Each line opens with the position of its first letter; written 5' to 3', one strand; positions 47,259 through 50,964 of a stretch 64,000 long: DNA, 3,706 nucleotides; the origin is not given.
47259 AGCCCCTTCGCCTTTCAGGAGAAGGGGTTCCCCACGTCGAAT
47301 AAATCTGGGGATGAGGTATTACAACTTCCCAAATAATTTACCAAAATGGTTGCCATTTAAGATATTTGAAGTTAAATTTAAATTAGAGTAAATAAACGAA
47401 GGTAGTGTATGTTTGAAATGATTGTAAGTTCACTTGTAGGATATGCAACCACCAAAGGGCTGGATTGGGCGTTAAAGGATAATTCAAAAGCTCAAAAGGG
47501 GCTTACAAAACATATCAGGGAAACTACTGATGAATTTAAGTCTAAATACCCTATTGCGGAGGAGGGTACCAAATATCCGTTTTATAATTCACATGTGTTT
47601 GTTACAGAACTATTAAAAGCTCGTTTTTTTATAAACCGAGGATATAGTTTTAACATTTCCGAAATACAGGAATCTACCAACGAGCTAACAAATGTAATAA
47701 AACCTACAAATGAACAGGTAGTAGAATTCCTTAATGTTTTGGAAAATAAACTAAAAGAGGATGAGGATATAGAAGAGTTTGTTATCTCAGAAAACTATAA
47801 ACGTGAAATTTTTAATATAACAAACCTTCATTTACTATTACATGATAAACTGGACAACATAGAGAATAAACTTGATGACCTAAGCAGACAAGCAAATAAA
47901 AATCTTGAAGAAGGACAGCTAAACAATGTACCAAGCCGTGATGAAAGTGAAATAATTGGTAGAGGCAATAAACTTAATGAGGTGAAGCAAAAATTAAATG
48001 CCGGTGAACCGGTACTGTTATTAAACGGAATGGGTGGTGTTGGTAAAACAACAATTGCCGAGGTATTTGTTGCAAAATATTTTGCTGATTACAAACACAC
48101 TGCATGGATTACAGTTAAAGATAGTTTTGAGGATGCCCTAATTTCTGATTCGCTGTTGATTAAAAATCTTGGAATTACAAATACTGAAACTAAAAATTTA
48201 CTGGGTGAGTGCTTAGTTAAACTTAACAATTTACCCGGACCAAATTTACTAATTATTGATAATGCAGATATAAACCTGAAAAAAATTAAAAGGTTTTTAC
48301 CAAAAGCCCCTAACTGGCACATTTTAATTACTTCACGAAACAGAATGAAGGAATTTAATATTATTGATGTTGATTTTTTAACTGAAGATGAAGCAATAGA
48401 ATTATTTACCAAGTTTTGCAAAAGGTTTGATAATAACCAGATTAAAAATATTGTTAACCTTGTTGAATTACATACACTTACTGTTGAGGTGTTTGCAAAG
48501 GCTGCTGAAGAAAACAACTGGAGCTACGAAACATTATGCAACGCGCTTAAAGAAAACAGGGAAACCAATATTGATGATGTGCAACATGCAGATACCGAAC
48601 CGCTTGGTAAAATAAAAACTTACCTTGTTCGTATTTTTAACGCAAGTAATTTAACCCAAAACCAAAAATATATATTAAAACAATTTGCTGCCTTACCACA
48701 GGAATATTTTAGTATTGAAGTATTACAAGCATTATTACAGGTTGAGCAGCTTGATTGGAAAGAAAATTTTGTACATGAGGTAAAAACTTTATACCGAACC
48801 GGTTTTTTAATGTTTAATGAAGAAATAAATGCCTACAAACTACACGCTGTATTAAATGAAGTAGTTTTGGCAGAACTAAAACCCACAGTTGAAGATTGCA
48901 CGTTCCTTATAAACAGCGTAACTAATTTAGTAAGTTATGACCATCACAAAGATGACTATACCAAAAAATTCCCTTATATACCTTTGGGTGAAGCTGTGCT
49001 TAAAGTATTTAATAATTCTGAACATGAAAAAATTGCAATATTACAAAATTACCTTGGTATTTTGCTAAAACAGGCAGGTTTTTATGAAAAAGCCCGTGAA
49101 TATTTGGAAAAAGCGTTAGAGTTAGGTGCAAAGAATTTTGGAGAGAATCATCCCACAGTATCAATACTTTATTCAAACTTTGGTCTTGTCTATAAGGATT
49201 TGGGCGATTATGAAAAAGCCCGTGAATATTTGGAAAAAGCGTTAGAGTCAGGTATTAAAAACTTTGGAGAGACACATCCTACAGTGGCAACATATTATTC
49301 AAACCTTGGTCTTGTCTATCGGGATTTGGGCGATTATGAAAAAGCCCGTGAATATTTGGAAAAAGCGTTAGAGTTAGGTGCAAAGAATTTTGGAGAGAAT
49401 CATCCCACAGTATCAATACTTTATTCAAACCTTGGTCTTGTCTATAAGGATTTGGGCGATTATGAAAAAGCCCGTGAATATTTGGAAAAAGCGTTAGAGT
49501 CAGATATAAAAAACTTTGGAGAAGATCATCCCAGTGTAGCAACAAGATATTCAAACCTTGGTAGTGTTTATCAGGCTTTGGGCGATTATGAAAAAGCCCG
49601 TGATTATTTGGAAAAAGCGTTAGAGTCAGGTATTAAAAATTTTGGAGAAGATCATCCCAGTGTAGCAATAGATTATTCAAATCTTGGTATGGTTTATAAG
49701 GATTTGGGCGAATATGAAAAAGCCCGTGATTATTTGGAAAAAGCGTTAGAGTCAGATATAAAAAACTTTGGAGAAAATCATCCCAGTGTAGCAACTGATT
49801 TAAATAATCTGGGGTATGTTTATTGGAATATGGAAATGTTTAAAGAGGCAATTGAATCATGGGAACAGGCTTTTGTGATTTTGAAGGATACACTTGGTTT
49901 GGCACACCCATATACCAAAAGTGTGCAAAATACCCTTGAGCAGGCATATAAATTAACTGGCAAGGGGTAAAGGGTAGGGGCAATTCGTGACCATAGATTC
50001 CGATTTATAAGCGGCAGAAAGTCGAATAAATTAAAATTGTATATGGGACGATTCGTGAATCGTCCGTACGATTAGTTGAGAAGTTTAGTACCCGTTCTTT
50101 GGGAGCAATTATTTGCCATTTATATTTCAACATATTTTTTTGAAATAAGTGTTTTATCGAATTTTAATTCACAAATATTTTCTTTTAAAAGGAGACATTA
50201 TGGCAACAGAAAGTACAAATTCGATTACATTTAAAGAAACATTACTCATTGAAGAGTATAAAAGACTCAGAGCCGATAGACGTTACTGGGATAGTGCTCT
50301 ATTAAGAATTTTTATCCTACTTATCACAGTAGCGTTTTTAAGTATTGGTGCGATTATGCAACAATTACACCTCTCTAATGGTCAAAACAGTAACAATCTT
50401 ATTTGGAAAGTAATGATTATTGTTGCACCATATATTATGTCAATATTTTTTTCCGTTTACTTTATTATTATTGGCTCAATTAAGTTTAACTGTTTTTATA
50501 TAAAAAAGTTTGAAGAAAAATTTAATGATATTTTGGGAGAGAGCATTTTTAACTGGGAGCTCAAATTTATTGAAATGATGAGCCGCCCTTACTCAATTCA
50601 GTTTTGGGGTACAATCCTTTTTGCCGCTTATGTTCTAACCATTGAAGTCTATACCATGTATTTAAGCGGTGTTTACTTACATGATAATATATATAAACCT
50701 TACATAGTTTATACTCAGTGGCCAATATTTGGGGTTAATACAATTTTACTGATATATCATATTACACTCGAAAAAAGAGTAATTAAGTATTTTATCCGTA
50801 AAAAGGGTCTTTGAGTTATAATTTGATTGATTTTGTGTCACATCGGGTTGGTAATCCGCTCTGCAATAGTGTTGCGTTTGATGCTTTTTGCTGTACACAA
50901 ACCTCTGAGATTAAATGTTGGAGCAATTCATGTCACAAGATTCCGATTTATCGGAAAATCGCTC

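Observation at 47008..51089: Accessory islet with an NB-ARC/TPR STAND NTPase, a 4-TM protein and bracketing palindromic repeats: candidate new defence-type system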

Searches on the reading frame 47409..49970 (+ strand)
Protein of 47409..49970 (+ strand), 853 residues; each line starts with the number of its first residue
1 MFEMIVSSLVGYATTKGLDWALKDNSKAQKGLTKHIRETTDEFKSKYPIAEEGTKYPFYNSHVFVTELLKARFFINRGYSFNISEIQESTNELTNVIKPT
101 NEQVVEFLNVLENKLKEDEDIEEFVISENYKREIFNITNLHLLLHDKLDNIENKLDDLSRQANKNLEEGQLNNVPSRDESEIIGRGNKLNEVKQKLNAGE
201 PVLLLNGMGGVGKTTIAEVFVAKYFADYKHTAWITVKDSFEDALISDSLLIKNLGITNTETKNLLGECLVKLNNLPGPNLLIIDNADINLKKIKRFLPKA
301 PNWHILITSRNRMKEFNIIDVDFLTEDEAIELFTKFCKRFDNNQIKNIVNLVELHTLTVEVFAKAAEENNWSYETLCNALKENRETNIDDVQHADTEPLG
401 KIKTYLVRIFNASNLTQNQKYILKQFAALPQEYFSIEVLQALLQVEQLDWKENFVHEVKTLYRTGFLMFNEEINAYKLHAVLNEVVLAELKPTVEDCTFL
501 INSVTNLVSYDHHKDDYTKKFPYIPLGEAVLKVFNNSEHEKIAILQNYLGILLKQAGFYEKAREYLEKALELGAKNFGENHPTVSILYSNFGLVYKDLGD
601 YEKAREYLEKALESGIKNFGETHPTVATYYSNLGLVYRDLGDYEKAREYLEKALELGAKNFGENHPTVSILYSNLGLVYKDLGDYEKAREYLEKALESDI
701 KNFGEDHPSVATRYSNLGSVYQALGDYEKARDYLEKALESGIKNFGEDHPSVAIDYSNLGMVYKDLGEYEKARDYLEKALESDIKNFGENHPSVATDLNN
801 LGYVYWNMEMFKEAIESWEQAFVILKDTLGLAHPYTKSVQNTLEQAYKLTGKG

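Call 3: search_protein_families(library=pfam, proteins=[window:47409-49970:+], max_evalue=0.01)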
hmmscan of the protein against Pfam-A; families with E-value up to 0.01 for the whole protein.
window:47409-49970:+ (853 aa): 42 families (the best 25 are shown)
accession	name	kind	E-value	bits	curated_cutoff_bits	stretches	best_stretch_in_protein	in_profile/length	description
PF13424.12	TPR_12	-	3e-116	380.2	30.1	7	626-698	2-74/77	Tetratricopeptide repeat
PF13374.12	TPR_10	-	9.5e-69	226.1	27.5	7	626-666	1-41/42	Tetratricopeptide repeat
PF07719.23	TPR_2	-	1.1e-47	156.6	27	7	627-656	1-30/34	Tetratricopeptide repeat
PF00515.34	TPR_1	-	9.5e-45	149.1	27.8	6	628-656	2-30/34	Tetratricopeptide repeat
PF13181.12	TPR_8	-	6.5e-43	141.7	25.7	5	627-656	1-30/34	Tetratricopeptide repeat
PF24885.1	TPR_NPHP3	-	4e-35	121.8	100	3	647-772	76-202/239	Nephrocystin-3 TPR domain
PF13432.12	TPR_16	-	2e-27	95.7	32.7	2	592-659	4-63/65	Tetratricopeptide repeat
PF13176.12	TPR_7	-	3.5e-27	92.6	27.9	4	631-656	3-28/36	Tetratricopeptide repeat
PF13428.12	TPR_14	-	2.8e-26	89.8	23.5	1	633-659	7-33/44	Tetratricopeptide repeat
PF13371.12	TPR_9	-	1.5e-19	70.2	35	0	708-739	26-57/73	Tetratricopeptide repeat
PF13431.12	TPR_17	-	2.4e-19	68.3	24.4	0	663-690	7-34/34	Tetratricopeptide repeat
PF13174.12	TPR_6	-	5.3e-18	64.8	26.3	0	632-655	5-28/33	Tetratricopeptide repeat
PF17874.7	TPR_MalT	-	4.3e-16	59.6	45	1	557-739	15-189/336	MalT-like TPR region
PF23914.1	TPR_CcmH_CycH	-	2.1e-13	50.8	42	1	707-822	46-148/158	Cytochrome c-type biogenesis protein H TPR domain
PF14357.11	DUF4404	-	1.2e-12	48.8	27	0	771-801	44-74/83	Domain of unknown function (DUF4404)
PF00931.28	NB-ARC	-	6.7e-12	45.6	23.5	1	188-347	4-179/248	NB-ARC domain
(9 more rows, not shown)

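Call 4: search_protein_families(library=padloc, proteins=[window:47409-49970:+], max_evalue=0.01)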
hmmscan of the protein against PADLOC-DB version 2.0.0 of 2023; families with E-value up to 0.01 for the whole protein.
window:47409-49970:+ (853 aa): 4 families
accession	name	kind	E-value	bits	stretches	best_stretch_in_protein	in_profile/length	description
PDLC01169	TPR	-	3e-21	74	3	711-840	109-233/252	TPR repeats containing protein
PDLC01172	TPR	-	8.1e-06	22.9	1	674-740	224-287/448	TPR repeats containing protein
PDLC01171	TPR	-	1.6e-05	22.1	1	543-698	179-316/504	TPR repeats containing protein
PDLC01078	C3a156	-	0.00069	17.3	0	717-747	91-120/268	oxidoreductase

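Call 34: search_solved_structures(query=window:47409-49967:+, max_evalue=0.001, show_alignments=0)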
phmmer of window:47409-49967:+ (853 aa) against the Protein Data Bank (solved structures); distinct sequences matched with E-value up to 0.001: 90 (the best 60 are shown).
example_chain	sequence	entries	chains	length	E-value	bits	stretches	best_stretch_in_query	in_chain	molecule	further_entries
9qhb_A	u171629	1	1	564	5e-64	219.9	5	588-784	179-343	Engineered tetratricopeptide repeat protein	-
7ai4_A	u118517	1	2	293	4.1e-34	120.9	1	589-822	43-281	Isoform C of Kinesin light chain 1,Isoform C of Kinesin light chain 1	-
3nf1_A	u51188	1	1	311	6.7e-32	113.6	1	589-778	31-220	Kinesin light chain 1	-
9pmb_C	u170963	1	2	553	9.4e-32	113.1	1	588-778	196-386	Kinesin light chain 1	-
6fuz_A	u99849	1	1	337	3.4e-31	111.3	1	590-778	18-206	Kinesin light chain 1,Kinesin light chain 1,C-Jun-amino-terminal kinase-interacting protei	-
6fv0_A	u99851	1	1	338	3.4e-31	111.3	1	590-778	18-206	Kinesin light chain 1,Torsin-1A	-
6swu_A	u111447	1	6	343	3.6e-31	111.2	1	590-778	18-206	Kinesin light chain 1,Kinesin light chain 1,TPR domain of kinesin light chain 1 in complex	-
5oj8_A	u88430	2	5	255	1.1e-29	106.4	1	588-777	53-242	Kinesin light chain 1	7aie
5fjy_A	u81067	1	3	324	1.3e-29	106.1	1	572-788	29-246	KINESIN LIGHT CHAIN 2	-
6f9i_A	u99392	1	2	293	1.7e-28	102.4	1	590-788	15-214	Kinesin light chain 2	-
6ejn_A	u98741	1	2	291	1.8e-28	102.3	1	590-788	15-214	Kinesin light chain 2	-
5ojf_A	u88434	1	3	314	1.9e-28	102.2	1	589-788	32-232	Kinesin light chain 2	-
8bu0_A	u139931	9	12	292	1.1e-26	96.4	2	589-785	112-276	Consensus tetratricopeptide repeat protein | Crystal structure of an 8-repeat consensus TPR superhelix with Zinc. | Monomer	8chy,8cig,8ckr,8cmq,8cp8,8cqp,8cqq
9qhc_A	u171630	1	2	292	1.6e-26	95.9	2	627-784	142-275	Engineered tetratricopeptide repeat protein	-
3ceq_A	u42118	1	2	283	1.9e-26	95.6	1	609-788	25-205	Kinesin light chain 2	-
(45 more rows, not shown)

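Call 75: search_protein_families(library=ncbifam, proteins=[window:47409-49970:+], max_evalue=0.01)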
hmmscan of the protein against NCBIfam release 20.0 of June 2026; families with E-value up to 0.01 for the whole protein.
window:47409-49970:+ (853 aa): 30 families (the best 25 are shown)
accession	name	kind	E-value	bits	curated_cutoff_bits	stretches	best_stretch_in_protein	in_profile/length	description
NF040586.1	FxSxx_TPR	equivalog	1e-78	265.7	300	2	537-851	422-738/830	FxSxx-COOH system tetratricopeptide repeat protein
NF041717.1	HaaA_phane_TPR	equivalog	1.3e-25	89.7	1125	2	545-827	594-864/882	cyclophane-containing RiPP biosynthesis TPR protein HaaT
TIGR02521.1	type_IV_pilW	equivalog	1.2e-24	87.2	154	3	706-822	26-126/234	type IV pilus biogenesis/stability protein PilW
NF040959.1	MamA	equivalog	6.3e-20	71.5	200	3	546-656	108-202/204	magnetosome protein MamA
NF053520.1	HK_Porph_FimS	equivalog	2.4e-19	69.1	600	2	628-829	125-317/618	sensor histidine kinase FimS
NF053617.1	SARPRegAfsRStmc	equivalog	2.5e-18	65.5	1430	3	183-394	299-526/986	SARP-family global regulator AfsR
NF047558.1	TPR_END_plus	domain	1.6e-17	63.1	32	0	630-659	2-31/56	TPR end-of-group domain-containing protein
TIGR03504.1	FimV_Cterm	subfamily_domain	3.4e-16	59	30.65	0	636-658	8-30/44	FimV/HubP family polar landmark protein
NF002725.1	PRK02603.1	equivalog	2.1e-15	57.1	143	3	514-615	7-102/173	photosystem I assembly protein Ycf3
NF053720.1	NsdA_fam_reg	subfamily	2.7e-15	56.8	75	2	547-739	205-396/432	NsdA family TPR-like regulatory protein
TIGR00540.1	TPR_hemY_coli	hypoth_equivalog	2.2e-14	53.1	142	2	704-778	319-384/385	heme biosynthesis-associated TPR protein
NF052312.1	T9SS_PorW_SprE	equivalog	8.9e-14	51.1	250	2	663-739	284-356/716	type IX secretion system periplasmic lipoprotein PorW/SprE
TIGR02917.1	PEP_TPR_lipo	equivalog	5.9e-13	47.6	312.2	0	616-660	454-498/899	XrtA/PEP-CTERM system TPR-repeat protein PrsT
NF058541.1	SusR_regulator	equivalog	1e-12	48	480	1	538-740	77-270/515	SusR family glycan utilization regulator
NF033762.1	social_mot_Tgl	equivalog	2.4e-10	40.2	225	2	546-735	68-228/252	social motility TPR repeat lipoprotein Tgl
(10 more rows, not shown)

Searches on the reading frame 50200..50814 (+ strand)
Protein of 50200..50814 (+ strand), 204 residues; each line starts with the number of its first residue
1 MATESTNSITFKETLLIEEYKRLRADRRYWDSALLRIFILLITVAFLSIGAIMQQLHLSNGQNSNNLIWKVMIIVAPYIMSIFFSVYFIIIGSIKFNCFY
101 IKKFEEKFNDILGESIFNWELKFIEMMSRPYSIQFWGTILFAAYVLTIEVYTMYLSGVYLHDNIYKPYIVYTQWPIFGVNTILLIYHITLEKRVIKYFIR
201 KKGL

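Call 3: search_protein_families(library=pfam, proteins=[window:50200-50814:+], max_evalue=0.01)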
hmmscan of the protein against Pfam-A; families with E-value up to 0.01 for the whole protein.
window:50200-50814:+ (204 aa): 0 families

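Call 4: search_protein_families(library=padloc, proteins=[window:50200-50814:+], max_evalue=0.01)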
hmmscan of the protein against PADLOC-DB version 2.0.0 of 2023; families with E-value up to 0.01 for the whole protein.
window:50200-50814:+ (204 aa): 0 families

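Call 12: find_homologous_proteins(query=window:50200-50811:+, max_evalue=0.01)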
Query window:50200-50811:+ (204 aa): 1 proteins with E <= 0.01 among 77 candidates.
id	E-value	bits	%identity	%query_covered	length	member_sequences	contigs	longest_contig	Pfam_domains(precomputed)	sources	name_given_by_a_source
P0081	8.8e-128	442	100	100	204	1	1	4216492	-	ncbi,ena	-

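Call 18: search_protein_families(library=pfam, proteins=[window:50200-50811:+], max_evalue=10)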
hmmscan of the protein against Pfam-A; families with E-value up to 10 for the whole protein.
window:50200-50811:+ (204 aa): 1 family
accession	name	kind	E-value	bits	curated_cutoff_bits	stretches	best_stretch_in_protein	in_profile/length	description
PF14143.11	YrhC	-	0.41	11.2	27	1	37-75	14-51/72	YrhC-like protein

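Call 75: search_protein_families(library=ncbifam, proteins=[window:50200-50814:+], max_evalue=0.01)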
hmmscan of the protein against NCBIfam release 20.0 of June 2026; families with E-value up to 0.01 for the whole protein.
window:50200-50814:+ (204 aa): 0 families

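Call 76: search_protein_families(library=phrogs, proteins=[window:50200-50814:+], max_evalue=0.01)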
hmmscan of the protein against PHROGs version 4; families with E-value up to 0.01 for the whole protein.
window:50200-50814:+ (204 aa): 0 families
